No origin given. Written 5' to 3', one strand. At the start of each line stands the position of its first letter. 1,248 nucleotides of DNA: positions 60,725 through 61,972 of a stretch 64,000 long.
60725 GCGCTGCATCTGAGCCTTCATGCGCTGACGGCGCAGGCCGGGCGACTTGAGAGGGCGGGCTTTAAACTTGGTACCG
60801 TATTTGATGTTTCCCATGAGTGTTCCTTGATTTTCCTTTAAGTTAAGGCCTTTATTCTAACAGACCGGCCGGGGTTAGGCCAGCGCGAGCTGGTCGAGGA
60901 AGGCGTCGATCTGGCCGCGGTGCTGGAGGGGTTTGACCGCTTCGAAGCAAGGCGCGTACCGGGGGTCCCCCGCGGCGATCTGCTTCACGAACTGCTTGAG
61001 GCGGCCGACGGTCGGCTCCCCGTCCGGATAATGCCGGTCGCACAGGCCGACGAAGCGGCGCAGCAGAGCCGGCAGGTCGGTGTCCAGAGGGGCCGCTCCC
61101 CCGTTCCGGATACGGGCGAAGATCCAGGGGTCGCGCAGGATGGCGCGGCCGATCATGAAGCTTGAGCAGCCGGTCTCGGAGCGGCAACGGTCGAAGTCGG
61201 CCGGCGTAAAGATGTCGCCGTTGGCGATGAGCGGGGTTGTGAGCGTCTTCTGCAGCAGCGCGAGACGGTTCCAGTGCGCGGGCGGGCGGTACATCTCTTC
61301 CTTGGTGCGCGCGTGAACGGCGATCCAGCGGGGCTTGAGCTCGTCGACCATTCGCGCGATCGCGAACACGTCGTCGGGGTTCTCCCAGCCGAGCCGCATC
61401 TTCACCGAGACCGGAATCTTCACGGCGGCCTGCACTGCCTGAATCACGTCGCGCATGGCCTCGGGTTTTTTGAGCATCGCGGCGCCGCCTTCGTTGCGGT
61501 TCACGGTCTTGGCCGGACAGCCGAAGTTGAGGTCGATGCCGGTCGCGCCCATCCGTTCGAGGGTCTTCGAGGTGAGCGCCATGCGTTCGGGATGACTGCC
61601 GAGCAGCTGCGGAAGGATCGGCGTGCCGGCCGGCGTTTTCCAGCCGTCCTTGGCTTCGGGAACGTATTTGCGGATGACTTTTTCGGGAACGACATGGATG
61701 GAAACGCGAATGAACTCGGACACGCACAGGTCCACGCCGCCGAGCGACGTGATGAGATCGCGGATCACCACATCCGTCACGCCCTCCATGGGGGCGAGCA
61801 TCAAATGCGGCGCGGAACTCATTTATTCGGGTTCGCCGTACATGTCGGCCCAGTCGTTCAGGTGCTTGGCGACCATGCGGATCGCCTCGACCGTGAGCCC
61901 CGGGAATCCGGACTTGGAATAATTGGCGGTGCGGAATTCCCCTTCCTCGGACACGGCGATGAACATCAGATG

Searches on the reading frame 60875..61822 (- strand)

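Call 36: search_protein_families(library=pfam, proteins=[window:60875-61822:-], max_evalue=0.001)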
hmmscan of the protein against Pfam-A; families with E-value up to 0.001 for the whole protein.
window:60875-61822:- (315 aa): 1 family
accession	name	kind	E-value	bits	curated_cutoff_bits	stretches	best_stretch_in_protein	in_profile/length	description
PF01207.24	Dus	-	2.5e-65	221.1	20.4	1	8-274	1-261/311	Dihydrouridine synthase (Dus)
